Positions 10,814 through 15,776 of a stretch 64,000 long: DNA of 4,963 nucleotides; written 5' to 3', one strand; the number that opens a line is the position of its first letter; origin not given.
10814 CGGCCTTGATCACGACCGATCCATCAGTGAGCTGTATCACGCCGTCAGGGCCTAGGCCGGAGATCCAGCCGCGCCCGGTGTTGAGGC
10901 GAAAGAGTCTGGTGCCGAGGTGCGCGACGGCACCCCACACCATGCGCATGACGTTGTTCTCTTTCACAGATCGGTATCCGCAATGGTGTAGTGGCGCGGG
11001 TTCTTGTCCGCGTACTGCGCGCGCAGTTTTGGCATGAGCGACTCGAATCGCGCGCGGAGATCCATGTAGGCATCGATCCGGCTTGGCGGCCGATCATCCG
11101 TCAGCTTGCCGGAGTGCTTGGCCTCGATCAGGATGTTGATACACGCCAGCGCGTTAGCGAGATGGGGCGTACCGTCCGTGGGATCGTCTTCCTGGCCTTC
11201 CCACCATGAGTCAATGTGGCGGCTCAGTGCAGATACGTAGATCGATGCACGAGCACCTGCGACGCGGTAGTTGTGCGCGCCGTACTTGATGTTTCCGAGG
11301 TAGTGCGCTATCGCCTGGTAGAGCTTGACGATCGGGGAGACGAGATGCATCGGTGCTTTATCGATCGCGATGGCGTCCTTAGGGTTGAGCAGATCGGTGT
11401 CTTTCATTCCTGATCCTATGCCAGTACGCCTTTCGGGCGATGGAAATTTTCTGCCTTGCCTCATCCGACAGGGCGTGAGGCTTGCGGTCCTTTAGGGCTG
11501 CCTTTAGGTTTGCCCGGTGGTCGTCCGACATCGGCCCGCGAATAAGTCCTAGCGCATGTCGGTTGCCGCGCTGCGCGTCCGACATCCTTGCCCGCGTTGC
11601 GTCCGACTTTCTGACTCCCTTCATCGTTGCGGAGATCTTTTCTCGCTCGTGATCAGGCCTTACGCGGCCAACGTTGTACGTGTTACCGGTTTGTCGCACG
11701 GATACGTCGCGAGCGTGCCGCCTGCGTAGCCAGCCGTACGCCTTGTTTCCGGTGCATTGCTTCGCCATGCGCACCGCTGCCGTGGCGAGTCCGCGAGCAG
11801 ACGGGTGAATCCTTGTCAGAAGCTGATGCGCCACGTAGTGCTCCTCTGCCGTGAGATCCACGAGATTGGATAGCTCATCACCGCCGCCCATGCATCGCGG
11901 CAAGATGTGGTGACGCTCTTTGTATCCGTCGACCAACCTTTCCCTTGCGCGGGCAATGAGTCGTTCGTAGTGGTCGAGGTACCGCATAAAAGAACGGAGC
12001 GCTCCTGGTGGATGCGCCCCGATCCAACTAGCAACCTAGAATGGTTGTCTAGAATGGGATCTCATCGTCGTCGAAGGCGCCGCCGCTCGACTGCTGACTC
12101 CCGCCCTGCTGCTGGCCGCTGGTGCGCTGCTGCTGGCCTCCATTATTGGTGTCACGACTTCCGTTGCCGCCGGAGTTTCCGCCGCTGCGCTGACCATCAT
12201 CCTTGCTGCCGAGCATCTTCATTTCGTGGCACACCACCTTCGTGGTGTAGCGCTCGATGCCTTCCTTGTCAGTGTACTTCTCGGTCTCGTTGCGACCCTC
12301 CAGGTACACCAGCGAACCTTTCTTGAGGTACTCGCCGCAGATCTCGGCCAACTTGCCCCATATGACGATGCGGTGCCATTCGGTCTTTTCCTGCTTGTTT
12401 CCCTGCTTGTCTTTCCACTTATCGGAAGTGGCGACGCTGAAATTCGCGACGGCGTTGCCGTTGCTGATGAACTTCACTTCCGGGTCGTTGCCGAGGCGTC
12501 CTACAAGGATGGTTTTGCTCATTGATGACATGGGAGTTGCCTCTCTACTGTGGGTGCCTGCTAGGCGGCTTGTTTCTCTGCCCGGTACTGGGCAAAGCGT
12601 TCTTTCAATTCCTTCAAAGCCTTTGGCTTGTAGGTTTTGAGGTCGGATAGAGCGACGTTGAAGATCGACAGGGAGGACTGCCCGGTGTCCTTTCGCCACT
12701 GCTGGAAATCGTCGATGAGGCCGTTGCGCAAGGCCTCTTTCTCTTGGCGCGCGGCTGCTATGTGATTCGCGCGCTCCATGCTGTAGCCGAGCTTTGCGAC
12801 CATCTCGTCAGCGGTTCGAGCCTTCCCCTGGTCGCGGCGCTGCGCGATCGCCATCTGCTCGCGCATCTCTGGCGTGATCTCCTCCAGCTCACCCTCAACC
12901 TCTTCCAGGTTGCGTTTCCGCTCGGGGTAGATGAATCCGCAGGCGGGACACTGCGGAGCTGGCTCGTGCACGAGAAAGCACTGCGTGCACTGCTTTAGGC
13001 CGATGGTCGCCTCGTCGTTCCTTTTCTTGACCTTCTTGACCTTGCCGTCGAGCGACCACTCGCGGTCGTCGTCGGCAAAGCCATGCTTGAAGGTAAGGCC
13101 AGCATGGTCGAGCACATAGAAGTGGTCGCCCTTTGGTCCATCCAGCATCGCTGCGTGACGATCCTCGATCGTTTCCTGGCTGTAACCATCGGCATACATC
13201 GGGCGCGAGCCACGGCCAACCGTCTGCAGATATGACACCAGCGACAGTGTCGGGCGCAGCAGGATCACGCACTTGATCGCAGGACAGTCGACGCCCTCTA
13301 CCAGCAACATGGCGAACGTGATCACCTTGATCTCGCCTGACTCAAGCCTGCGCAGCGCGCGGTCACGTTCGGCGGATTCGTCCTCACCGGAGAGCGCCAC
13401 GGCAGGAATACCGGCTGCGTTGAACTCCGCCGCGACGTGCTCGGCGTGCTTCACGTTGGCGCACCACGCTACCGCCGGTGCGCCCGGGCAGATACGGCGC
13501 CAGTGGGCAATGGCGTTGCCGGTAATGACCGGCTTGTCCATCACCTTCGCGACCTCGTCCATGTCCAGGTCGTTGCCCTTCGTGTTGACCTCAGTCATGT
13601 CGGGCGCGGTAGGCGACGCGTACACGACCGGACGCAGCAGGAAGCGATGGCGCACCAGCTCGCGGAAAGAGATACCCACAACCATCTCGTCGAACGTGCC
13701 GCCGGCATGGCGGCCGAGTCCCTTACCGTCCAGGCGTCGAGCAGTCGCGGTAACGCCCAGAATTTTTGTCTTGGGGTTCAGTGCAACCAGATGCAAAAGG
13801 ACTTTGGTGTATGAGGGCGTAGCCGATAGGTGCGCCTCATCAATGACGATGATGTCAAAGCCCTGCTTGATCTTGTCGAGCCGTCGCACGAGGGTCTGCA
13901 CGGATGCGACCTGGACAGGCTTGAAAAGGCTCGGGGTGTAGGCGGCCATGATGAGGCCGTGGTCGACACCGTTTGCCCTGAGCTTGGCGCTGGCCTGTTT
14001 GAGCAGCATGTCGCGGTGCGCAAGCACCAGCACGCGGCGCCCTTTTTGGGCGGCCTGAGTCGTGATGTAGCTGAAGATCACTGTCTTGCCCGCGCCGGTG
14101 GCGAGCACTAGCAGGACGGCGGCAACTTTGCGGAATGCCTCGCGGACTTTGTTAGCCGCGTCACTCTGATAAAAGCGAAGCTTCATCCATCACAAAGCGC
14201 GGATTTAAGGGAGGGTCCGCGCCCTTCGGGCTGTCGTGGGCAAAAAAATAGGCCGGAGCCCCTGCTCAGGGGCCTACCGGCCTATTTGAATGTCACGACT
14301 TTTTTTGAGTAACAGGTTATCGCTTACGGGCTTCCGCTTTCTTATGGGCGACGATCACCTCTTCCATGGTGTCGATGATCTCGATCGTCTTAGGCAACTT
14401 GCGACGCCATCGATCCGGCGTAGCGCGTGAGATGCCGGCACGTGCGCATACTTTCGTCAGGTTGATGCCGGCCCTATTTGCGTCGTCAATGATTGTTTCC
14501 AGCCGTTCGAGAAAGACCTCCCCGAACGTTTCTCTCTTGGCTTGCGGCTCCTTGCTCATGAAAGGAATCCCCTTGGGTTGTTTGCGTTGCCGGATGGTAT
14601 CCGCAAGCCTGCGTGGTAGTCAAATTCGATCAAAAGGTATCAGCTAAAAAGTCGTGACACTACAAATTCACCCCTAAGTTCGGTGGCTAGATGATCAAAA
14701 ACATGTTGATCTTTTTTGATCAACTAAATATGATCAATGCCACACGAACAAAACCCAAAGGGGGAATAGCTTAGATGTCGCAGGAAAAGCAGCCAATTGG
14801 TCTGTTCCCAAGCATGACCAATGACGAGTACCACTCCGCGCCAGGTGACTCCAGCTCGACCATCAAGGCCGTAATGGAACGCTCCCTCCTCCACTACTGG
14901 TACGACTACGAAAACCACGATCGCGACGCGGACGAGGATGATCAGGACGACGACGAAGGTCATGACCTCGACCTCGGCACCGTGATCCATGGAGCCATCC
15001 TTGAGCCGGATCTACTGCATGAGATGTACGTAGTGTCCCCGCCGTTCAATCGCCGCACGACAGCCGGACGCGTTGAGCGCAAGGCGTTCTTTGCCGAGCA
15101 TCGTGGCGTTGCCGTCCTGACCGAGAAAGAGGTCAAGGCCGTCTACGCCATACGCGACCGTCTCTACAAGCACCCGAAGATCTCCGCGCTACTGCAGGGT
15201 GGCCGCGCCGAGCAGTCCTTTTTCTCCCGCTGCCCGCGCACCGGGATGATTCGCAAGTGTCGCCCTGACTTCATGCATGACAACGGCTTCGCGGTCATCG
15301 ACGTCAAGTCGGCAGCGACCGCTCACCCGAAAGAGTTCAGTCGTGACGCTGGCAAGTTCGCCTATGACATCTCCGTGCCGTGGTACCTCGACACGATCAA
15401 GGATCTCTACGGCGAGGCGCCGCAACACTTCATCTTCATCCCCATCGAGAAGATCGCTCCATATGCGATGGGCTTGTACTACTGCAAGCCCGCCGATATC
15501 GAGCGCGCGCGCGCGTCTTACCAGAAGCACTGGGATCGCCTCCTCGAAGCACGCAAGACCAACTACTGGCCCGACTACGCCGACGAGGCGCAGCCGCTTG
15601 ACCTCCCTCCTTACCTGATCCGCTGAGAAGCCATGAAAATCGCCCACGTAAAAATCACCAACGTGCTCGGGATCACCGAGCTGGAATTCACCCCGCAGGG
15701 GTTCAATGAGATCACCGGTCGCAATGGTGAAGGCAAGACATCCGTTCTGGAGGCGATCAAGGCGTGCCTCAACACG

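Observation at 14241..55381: Recurrent cassette: stop codon, then motif, then hairpin (often with a T-run), then the next start codon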

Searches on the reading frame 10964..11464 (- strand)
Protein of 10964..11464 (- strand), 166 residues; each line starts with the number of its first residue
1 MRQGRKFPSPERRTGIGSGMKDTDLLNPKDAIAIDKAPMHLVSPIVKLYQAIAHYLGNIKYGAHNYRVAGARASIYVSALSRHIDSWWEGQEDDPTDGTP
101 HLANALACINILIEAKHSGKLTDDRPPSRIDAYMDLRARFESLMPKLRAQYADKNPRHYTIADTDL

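Call 19: search_protein_families(library=pfam, proteins=[window:10964-11464:-], max_evalue=0.01)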
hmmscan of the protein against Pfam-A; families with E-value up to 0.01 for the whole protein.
window:10964-11464:- (166 aa): 1 family
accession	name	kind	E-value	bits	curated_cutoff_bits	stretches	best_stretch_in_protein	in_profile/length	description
PF18909.5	dGTP_diPhyd_N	-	1.4e-21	76.7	27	1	27-125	2-99/99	dATP/dGTP diphosphohydrolase, N-terminal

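Call 20: search_protein_families(library=phrogs, proteins=[window:10964-11464:-], max_evalue=0.001)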
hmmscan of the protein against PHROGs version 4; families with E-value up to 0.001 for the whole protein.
window:10964-11464:- (166 aa): 8 families
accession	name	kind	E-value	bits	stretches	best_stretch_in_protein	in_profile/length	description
phrog_2252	-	lysis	1.3e-46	160.6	1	21-163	97-237/285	endolysin; inhibits RNA polymerase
phrog_801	-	DNA, RNA and nucleotide metabolism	1.4e-12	49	1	55-132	126-202/476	dATP / dGTP pyrophosphohydrolase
phrog_5332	-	unknown function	3.3e-09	37.6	1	44-124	129-209/215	-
phrog_11257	-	unknown function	3e-07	31.7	1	44-128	27-111/200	-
phrog_19680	-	unknown function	2.3e-06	28.8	1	56-114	120-178/188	-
phrog_16254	-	unknown function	2.5e-05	24.8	1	43-127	32-118/377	-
phrog_37590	-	unknown function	0.00046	20.3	1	65-116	93-143/341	-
phrog_18716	-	unknown function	0.00063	20.9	1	55-114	42-99/114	-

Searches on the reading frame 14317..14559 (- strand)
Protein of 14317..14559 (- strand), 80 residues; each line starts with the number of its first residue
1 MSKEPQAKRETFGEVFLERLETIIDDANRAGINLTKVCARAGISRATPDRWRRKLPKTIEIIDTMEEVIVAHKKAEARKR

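Call 81: search_protein_families(library=ncbifam, proteins=[window:14317-14559:-], max_evalue=0.05)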
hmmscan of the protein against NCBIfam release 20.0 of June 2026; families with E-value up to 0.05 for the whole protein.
window:14317-14559:- (80 aa): 3 families
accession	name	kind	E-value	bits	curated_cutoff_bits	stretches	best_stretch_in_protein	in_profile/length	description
NF033577.2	transpos_IS481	equivalog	0.0079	15.7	224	1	23-55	5-37/284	IS481 family transposase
NF033516.0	transpos_IS3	equivalog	0.014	14.7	160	1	22-58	5-41/369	IS3 family transposase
NF047595.1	IS66_ISRel24_TnpA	equivalog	0.022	15.4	74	1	22-56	12-46/113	IS66-like element accessory protein TnpA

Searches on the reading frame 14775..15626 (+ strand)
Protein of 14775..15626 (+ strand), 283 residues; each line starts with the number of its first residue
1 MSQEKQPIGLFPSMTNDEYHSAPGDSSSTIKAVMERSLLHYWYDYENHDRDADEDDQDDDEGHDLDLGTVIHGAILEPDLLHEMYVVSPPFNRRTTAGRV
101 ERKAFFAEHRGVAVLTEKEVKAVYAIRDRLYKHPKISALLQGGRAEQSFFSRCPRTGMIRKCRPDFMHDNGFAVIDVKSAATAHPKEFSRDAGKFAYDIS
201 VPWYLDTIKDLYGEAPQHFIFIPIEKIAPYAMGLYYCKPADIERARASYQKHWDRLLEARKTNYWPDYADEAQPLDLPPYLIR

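Call 19: search_protein_families(library=pfam, proteins=[window:14775-15626:+], max_evalue=0.01)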
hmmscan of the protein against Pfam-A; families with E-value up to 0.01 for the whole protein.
window:14775-15626:+ (283 aa): 1 family
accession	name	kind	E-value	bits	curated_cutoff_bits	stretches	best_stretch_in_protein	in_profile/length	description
PF12684.13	DUF3799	-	1.8e-26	93.8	26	1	45-276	11-231/233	PDDEXK-like domain of unknown function (DUF3799)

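Call 20: search_protein_families(library=phrogs, proteins=[window:14775-15626:+], max_evalue=0.001)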
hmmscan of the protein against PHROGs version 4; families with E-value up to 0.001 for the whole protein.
window:14775-15626:+ (283 aa): 3 families
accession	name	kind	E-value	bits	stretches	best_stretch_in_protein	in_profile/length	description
phrog_412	-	DNA, RNA and nucleotide metabolism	1.7e-68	232.9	1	7-281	137-406/440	exonuclease VIII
phrog_607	-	DNA, RNA and nucleotide metabolism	2.7e-22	79.8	1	13-271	582-867/883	exonuclease VII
phrog_28222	-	DNA, RNA and nucleotide metabolism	1.7e-06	27.5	0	14-90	644-713/941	exonuclease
